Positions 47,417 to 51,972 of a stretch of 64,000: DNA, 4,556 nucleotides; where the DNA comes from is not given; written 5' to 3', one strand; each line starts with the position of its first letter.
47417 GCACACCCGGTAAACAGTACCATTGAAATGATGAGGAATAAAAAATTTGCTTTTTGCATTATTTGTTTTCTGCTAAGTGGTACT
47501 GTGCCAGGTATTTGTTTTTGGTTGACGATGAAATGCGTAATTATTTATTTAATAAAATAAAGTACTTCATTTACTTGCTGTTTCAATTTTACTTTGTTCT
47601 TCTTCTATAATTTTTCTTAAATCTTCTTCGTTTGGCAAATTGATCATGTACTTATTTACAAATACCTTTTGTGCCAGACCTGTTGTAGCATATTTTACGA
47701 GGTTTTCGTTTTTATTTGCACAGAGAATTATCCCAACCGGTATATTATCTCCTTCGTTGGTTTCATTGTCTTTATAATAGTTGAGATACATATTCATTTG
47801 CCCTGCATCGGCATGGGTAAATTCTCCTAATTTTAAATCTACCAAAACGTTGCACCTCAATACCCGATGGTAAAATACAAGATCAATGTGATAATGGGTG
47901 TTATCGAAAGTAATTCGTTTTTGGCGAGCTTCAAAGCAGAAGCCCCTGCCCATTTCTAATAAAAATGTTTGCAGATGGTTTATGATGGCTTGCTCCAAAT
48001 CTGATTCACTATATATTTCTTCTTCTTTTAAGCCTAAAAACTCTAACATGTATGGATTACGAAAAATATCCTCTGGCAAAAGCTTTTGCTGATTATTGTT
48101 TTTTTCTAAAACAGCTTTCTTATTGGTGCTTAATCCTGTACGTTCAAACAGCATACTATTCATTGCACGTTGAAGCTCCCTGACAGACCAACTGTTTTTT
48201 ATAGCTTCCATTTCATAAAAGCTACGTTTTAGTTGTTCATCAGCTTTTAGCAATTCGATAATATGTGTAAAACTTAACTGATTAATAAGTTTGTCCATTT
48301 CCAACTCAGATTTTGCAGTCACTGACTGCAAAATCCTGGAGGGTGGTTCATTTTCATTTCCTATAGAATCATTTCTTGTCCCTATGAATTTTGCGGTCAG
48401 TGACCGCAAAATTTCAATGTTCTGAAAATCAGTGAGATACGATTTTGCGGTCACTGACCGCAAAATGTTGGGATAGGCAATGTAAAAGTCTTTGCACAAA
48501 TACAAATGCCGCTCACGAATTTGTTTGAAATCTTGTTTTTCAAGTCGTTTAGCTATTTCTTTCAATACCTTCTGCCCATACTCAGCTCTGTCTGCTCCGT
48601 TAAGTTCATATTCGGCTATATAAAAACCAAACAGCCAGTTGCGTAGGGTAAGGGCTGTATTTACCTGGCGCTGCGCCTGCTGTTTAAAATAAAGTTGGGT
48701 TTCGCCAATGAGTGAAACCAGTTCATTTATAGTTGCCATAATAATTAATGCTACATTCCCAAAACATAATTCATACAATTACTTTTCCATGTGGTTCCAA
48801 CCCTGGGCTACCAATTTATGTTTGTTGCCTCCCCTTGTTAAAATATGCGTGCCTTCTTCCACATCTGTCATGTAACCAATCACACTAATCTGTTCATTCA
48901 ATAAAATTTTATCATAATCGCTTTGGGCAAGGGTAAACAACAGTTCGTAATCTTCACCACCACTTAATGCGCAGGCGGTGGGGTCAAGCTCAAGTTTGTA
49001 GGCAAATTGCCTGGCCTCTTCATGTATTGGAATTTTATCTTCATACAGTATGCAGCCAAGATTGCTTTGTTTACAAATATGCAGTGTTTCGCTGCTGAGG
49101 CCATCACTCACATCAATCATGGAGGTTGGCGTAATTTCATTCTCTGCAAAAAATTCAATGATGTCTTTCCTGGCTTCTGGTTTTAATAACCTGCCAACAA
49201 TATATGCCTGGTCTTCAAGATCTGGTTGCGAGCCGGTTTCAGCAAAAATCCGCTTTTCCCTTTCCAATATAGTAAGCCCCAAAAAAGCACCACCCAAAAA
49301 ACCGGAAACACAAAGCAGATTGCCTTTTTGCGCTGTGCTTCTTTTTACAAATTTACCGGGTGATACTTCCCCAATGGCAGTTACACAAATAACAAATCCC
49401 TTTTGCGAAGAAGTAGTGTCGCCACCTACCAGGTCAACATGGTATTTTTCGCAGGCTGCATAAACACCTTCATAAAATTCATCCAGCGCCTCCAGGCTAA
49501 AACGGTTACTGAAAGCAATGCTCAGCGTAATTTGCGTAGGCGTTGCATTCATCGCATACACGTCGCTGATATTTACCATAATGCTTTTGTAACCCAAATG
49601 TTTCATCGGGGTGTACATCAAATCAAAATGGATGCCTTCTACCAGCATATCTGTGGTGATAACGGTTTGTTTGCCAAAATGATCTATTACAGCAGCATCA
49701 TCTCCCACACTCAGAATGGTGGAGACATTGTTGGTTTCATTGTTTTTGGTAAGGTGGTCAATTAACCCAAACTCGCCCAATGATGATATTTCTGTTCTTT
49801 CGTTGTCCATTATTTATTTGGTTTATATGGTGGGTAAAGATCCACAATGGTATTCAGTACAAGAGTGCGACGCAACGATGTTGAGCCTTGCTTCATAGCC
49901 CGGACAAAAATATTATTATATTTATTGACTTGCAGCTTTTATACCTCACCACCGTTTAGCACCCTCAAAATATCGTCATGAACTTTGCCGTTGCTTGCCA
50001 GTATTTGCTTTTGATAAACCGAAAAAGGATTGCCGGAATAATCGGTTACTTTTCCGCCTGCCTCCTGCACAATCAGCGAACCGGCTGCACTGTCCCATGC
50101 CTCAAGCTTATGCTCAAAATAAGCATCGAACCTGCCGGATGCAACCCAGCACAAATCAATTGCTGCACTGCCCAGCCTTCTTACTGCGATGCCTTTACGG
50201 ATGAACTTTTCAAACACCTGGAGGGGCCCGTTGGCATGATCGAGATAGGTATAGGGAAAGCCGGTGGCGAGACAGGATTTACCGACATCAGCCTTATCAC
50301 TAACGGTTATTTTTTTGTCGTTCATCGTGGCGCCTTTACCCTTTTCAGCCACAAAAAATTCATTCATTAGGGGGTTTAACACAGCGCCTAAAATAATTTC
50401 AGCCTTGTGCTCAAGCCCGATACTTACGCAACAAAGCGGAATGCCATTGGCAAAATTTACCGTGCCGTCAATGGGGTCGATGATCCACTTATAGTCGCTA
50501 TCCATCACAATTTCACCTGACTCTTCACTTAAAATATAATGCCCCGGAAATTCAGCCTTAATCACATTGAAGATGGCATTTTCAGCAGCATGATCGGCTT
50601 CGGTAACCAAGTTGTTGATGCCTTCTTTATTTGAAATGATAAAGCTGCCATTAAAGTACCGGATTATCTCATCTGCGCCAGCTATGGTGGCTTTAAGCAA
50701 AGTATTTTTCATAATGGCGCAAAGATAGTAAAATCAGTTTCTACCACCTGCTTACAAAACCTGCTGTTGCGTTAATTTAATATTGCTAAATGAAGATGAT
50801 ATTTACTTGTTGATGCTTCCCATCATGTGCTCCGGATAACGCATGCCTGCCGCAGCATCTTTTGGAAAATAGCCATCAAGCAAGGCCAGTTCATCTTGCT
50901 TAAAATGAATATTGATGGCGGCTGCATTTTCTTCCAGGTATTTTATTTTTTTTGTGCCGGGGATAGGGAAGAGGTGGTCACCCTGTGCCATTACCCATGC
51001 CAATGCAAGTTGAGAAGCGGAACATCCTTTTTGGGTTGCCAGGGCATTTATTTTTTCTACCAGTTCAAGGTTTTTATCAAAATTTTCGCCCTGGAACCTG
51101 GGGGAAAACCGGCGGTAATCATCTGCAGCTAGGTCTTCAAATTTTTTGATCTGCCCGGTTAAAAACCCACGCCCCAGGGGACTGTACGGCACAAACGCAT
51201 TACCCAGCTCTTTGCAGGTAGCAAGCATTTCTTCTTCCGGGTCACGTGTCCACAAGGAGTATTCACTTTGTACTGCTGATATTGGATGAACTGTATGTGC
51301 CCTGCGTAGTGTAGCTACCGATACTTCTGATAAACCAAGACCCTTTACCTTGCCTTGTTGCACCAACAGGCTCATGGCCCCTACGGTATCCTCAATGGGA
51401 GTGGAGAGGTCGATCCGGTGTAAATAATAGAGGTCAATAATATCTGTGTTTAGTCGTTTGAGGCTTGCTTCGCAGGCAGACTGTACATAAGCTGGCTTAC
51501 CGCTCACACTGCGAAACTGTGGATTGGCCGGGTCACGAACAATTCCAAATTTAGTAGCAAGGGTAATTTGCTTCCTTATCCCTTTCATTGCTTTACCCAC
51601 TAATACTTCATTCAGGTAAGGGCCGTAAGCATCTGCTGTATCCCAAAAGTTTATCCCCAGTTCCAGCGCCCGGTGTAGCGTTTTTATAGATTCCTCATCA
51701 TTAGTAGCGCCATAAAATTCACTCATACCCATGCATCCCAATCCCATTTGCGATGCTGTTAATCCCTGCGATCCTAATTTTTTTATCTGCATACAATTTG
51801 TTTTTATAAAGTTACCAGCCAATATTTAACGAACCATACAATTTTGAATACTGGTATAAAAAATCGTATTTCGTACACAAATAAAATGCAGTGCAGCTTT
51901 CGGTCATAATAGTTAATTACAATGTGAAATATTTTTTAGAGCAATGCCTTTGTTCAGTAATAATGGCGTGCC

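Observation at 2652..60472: Dense 18-copy intergenic REP-like family with a covarying dyad and a hairpin, possibly an HUH-recognised element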

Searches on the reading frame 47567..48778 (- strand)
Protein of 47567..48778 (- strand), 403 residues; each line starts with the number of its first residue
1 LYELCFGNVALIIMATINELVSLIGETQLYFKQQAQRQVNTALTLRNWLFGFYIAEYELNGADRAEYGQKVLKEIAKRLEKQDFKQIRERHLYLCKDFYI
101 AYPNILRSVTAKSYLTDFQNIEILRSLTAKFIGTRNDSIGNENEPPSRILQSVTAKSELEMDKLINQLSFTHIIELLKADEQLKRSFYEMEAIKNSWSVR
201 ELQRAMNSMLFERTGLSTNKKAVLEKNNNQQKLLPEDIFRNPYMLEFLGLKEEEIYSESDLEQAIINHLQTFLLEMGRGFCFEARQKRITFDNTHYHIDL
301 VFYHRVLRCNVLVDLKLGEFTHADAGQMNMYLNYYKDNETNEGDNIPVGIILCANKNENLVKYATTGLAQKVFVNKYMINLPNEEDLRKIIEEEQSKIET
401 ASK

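Call 25: search_protein_families(library=pfam, proteins=[window:47567-48778:-])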
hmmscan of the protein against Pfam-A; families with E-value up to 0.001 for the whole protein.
window:47567-48778:- (403 aa): 2 families
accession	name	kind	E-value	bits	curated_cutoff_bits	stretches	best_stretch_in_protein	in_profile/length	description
PF06250.17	YhcG_C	-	1.6e-54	184.5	32.5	1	237-388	2-153/157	YhcG PDDEXK nuclease domain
PF17761.7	DUF1016_N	-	3.3e-26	92.4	32.8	2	160-213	84-137/137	DUF1016 N-terminal domain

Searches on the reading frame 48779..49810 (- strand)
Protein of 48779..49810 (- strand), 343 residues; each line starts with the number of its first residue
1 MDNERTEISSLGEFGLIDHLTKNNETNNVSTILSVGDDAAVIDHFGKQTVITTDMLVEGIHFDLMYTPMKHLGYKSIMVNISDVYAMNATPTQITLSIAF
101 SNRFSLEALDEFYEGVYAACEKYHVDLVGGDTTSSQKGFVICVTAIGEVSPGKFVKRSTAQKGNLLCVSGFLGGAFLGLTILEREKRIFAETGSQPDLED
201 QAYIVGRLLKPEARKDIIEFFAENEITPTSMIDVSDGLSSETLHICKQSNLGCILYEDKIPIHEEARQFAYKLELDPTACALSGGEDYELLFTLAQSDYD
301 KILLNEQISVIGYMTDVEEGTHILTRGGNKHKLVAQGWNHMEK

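Call 25: search_protein_families(library=pfam, proteins=[window:48779-49810:-])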
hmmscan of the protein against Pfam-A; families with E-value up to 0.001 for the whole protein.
window:48779-49810:- (343 aa): 2 families
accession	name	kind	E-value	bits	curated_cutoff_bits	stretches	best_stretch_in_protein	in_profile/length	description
PF00586.29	AIRS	-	5.1e-30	104.6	24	1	36-149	1-112/112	AIR synthase related protein, N-terminal domain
PF02769.27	AIRS_C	-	0.00011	22.8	23.1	1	196-321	34-152/156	AIR synthase related protein, C-terminal domain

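Call 27: find_homologous_proteins(query=window:48779-49810:-, max_evalue=1e-40)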
Query window:48779-49810:- (343 aa): 8000 proteins with E <= 1e-40 among 8000 candidates; the best 120 are listed.
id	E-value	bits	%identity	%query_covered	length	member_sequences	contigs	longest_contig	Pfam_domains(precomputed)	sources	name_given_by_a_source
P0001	1.1e-226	770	100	100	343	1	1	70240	PF00586.30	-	-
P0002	1.7e-223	759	98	100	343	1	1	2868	PF00586.30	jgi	-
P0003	2.4e-209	713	92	100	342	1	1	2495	PF00586.30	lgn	-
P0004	1.0e-208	711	91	100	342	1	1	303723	PF00586.30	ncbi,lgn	-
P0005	1.1e-208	710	91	99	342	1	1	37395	PF00586.30,PF02769.28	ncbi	ncbi:MAG: thiamine-phosphate kinase [Ferruginibacter sp.]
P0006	1.4e-208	710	91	100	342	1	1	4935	PF00586.30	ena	-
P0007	2.9e-208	709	91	100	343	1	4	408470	PF00586.30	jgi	jgi:thiamine-monophosphate kinase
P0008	6.5e-208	708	90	100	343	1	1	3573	PF00586.30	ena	-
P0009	7.7e-208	708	91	100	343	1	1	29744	PF00586.30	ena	-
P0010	7.8e-208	708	91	100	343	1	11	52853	PF00586.30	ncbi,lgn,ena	-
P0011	9.0e-208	707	90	100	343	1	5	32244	PF00586.30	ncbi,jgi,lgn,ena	-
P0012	9.1e-208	707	91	100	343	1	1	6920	PF00586.30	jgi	-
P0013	1.0e-207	707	90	100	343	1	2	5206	PF00586.30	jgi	-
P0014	1.2e-207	707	91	100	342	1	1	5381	PF00586.30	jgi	jgi:thiamine-monophosphate kinase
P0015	1.2e-207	707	90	100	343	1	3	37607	PF00586.30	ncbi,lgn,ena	-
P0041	9.3e-207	704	90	100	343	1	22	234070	PF00586.30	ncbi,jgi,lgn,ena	jgi:thiamine-monophosphate kinase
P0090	7.5e-206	701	89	100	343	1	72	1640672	PF00586.30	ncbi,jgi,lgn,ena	jgi:thiamine-monophosphate kinase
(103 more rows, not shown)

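Call 28: find_encoding_contigs(protein=P0004, flank=10000, max_places=1)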
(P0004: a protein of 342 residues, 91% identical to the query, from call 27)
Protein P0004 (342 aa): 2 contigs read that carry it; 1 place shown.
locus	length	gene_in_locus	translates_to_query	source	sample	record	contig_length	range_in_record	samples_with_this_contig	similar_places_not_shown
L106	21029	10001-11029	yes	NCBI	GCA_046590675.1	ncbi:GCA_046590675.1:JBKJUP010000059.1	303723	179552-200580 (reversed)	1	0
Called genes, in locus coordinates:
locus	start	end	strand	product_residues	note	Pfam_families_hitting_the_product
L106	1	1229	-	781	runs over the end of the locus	PF00580:UvrD-helicase, PF01443:Viral_helicase1 (faint), PF13245:AAA_19, PF13604:AAA_30 (faint), PF13087:AAA_12 (faint), PF13361:UvrD_C, PF13538:UvrD_C_2, PF21196:PcrA_UvrD_tudor (weak)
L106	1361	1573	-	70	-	PF11381:DUF3185 (faint)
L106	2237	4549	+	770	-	PF16875:Glyco_hydro_36N, PF02065:Melibiase, PF16874:Glyco_hydro_36C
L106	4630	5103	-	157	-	-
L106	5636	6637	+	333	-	PF00154:RecA_N, PF06745:ATPase, PF08423:Rad51, PF27531:MT3502_N (weak), PF21096:RecA_C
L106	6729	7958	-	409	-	PF00535:Glycos_transf_2, PF10111:Glyco_tranf_2_2, PF13641:Glyco_tranf_2_3, PF13632:Glyco_trans_2_3, PF02709:Glyco_transf_7C (faint)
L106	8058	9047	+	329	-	PF00248:Aldo_ket_red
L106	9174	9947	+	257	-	PF00459:Inositol_P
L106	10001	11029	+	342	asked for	PF00586:AIRS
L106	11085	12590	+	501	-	PF03572:Peptidase_S41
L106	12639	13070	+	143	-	-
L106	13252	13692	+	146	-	PF05163:DinB (weak), PF07609:DUF1572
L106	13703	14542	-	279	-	PF00795:CN_hydrolase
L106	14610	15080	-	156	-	PF21982:RecX_HTH1 (faint), PF02631:RecX_HTH2, PF21981:RecX_HTH3 (weak)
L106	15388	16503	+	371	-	PF00712:DNA_pol3_beta, PF02767:DNA_pol3_beta_2, PF02768:DNA_pol3_beta_3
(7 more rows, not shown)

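Call 29: find_encoding_contigs(protein=P0007, flank=10000, max_places=1)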
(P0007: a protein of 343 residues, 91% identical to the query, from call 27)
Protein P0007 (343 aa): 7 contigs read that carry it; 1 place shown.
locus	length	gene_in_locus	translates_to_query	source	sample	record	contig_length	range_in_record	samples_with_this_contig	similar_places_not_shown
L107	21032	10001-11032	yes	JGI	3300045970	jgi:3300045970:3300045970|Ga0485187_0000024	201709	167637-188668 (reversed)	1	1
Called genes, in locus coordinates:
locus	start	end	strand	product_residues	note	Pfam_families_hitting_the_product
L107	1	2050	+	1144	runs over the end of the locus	PF01839:FG-GAP (faint), PF13517:FG-GAP_3, PF07593:UnbV_ASPIC, PF13517:FG-GAP_3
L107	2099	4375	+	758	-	PF16875:Glyco_hydro_36N, PF02065:Melibiase, PF16874:Glyco_hydro_36C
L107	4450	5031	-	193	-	-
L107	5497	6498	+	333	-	PF00154:RecA_N, PF06745:ATPase, PF08423:Rad51, PF27531:MT3502_N (weak), PF21096:RecA_C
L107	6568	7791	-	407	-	PF00535:Glycos_transf_2, PF10111:Glyco_tranf_2_2 (weak), PF13641:Glyco_tranf_2_3, PF13632:Glyco_trans_2_3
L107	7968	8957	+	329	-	PF00248:Aldo_ket_red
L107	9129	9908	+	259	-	PF00459:Inositol_P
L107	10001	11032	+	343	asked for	PF00586:AIRS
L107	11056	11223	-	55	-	-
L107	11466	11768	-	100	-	-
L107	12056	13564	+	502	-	PF03572:Peptidase_S41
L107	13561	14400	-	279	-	PF00795:CN_hydrolase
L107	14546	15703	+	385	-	PF13742:tRNA_anti_2, PF02601:Exonuc_VII_L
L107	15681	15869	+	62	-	PF02609:Exonuc_VII_S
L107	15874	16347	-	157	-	PF21982:RecX_HTH1 (faint), PF02631:RecX_HTH2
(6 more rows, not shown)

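Call 30: find_encoding_contigs(protein=P0090, flank=10000, max_places=1)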
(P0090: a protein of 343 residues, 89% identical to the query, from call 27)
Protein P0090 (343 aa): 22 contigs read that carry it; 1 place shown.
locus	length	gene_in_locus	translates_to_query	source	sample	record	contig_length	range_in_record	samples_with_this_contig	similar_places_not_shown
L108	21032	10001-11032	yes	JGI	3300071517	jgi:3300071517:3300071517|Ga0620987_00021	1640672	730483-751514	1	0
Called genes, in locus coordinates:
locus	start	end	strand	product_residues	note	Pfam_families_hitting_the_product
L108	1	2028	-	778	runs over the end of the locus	PF00580:UvrD-helicase, PF01443:Viral_helicase1 (faint), PF13245:AAA_19, PF13604:AAA_30 (faint), PF13087:AAA_12 (faint), PF13361:UvrD_C, PF13538:UvrD_C_2, PF21196:PcrA_UvrD_tudor (weak)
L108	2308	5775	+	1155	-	PF23500:DUF7133, PF02985:HEAT (faint), PF03130:HEAT_PBS (faint), PF13646:HEAT_2, PF25767:ARM_TBCD_2nd (faint), PF13646:HEAT_2 (weak), PF00034:Cytochrom_C (faint)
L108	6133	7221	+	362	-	PF00154:RecA_N, PF08423:Rad51, PF06745:ATPase, PF27531:MT3502_N (weak), PF21096:RecA_C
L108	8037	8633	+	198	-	PF13302:Acetyltransf_3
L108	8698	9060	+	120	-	PF08818:DUF1801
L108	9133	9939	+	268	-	PF00459:Inositol_P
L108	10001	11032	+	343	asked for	PF00586:AIRS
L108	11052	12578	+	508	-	PF03572:Peptidase_S41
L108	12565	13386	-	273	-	PF00795:CN_hydrolase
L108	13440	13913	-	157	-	PF21982:RecX_HTH1 (faint), PF02631:RecX_HTH2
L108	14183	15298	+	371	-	PF00712:DNA_pol3_beta, PF02767:DNA_pol3_beta_2, PF02768:DNA_pol3_beta_3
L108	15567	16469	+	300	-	PF01145:Band_7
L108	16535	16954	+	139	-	-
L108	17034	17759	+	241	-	PF02348:CTP_transf_3, PF12804:NTP_transf_3 (weak)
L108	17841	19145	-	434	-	PF13520:AA_permease_2, PF00324:AA_permease, PF03222:Trp_Tyr_perm (weak)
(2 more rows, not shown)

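Call 31: find_encoding_contigs(protein=P0041, flank=10000, max_places=1)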
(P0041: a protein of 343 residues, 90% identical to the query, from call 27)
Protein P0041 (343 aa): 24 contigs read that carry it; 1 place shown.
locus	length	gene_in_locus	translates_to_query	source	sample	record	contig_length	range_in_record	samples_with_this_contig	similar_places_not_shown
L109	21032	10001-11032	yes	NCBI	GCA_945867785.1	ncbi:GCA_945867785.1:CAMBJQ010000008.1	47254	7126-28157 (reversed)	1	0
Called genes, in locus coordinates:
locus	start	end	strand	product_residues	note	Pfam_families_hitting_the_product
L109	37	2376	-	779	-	PF00580:UvrD-helicase, PF01443:Viral_helicase1 (faint), PF13245:AAA_19, PF13604:AAA_30 (faint), PF13087:AAA_12 (faint), PF13361:UvrD_C, PF13538:UvrD_C_2, PF21196:PcrA_UvrD_tudor (weak)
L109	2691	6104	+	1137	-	PF23500:DUF7133, PF02985:HEAT (faint), PF13513:HEAT_EZ (faint), PF13646:HEAT_2, PF25767:ARM_TBCD_2nd (faint), PF03130:HEAT_PBS (faint), PF13646:HEAT_2 (weak), PF00034:Cytochrom_C (faint)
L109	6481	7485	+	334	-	PF00154:RecA_N, PF06745:ATPase, PF08423:Rad51, PF27531:MT3502_N (weak), PF21096:RecA_C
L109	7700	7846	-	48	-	-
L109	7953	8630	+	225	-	PF13302:Acetyltransf_3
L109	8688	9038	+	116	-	PF08818:DUF1801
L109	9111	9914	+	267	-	PF00459:Inositol_P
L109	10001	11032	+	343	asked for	PF00586:AIRS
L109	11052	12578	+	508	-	PF03572:Peptidase_S41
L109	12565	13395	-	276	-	PF00795:CN_hydrolase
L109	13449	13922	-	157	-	PF21982:RecX_HTH1 (faint), PF02631:RecX_HTH2, PF21981:RecX_HTH3 (weak)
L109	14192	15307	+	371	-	PF00712:DNA_pol3_beta, PF02767:DNA_pol3_beta_2, PF02768:DNA_pol3_beta_3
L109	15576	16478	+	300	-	PF01145:Band_7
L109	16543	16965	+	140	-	-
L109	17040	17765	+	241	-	PF02348:CTP_transf_3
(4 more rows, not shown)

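Call 34: find_encoding_contigs(protein=P0002, flank=10000, max_places=2)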
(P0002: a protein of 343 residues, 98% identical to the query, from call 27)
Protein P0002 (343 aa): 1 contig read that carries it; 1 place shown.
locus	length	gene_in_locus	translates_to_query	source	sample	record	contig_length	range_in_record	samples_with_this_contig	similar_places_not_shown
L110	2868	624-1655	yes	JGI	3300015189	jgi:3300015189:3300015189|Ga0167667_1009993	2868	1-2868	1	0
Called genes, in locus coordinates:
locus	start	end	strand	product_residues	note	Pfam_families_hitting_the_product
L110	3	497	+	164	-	?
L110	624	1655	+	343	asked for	PF00586:AIRS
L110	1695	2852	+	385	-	PF17761:DUF1016_N, PF06250:YhcG_C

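Call 35: find_encoding_contigs(protein=P0005, flank=10000, max_places=1)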
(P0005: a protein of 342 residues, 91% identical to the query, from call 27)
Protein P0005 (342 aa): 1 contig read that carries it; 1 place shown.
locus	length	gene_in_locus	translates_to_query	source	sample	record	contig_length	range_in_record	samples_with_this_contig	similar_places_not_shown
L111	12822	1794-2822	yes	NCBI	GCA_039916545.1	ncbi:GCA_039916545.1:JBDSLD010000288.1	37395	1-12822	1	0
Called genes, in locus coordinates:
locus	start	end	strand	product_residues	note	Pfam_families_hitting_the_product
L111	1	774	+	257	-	PF00248:Aldo_ket_red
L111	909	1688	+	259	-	PF00459:Inositol_P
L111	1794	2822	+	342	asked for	PF00586:AIRS, PF02769:AIRS_C (faint)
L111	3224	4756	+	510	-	PF03572:Peptidase_S41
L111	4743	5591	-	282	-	PF00795:CN_hydrolase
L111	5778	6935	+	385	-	PF13742:tRNA_anti_2, PF02601:Exonuc_VII_L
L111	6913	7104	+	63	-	PF02609:Exonuc_VII_S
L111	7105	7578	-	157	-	PF21982:RecX_HTH1 (faint), PF02631:RecX_HTH2, PF21981:RecX_HTH3 (weak)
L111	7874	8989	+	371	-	PF00712:DNA_pol3_beta, PF02767:DNA_pol3_beta_2, PF02768:DNA_pol3_beta_3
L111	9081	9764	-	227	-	PF10067:DUF2306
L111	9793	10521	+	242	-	PF13308:YARHG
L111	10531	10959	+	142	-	-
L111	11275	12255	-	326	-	PF03783:CsgG (weak)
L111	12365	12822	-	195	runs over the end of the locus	-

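Call 36: find_encoding_contigs(protein=P0010, flank=10000, max_places=1)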
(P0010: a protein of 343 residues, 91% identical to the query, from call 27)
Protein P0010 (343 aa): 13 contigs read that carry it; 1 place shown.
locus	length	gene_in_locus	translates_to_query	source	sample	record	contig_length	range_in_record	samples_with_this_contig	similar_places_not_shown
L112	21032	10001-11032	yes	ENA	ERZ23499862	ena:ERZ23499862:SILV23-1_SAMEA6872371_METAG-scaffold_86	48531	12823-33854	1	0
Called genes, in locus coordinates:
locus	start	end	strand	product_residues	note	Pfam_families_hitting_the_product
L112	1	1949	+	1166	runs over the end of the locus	PF01839:FG-GAP (faint), PF13517:FG-GAP_3, PF07593:UnbV_ASPIC, PF13517:FG-GAP_3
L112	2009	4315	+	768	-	PF16875:Glyco_hydro_36N, PF02065:Melibiase, PF16874:Glyco_hydro_36C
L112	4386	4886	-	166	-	-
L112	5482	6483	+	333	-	PF00154:RecA_N, PF06745:ATPase, PF08423:Rad51, PF27531:MT3502_N (weak), PF21096:RecA_C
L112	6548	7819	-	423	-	PF00535:Glycos_transf_2, PF13641:Glyco_tranf_2_3, PF13632:Glyco_trans_2_3 (weak)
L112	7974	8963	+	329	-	PF00248:Aldo_ket_red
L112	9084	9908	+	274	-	PF00459:Inositol_P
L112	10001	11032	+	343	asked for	PF00586:AIRS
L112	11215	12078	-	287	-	-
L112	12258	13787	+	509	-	PF03572:Peptidase_S41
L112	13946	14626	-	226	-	-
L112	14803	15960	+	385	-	PF13742:tRNA_anti_2, PF02601:Exonuc_VII_L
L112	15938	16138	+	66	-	PF02609:Exonuc_VII_S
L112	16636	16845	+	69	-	PF01381:HTH_3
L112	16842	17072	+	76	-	PF13657:Couple_hipA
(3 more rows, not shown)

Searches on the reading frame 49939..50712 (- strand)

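Call 25: search_protein_families(library=pfam, proteins=[window:49939-50712:-])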
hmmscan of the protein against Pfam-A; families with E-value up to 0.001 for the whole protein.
window:49939-50712:- (257 aa): 1 family
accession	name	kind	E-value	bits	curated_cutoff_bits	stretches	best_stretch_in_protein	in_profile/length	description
PF00459.30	Inositol_P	-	8.6e-70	235.7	27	1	8-249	12-263/271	Inositol monophosphatase family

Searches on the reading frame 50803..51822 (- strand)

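Call 25: search_protein_families(library=pfam, proteins=[window:50803-51822:-])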
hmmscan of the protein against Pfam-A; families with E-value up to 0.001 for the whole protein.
window:50803-51822:- (339 aa): 1 family
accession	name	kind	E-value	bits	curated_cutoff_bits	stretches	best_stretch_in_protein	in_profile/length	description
PF00248.27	Aldo_ket_red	-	1.9e-78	263.9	24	1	26-316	2-287/291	Aldo/keto reductase family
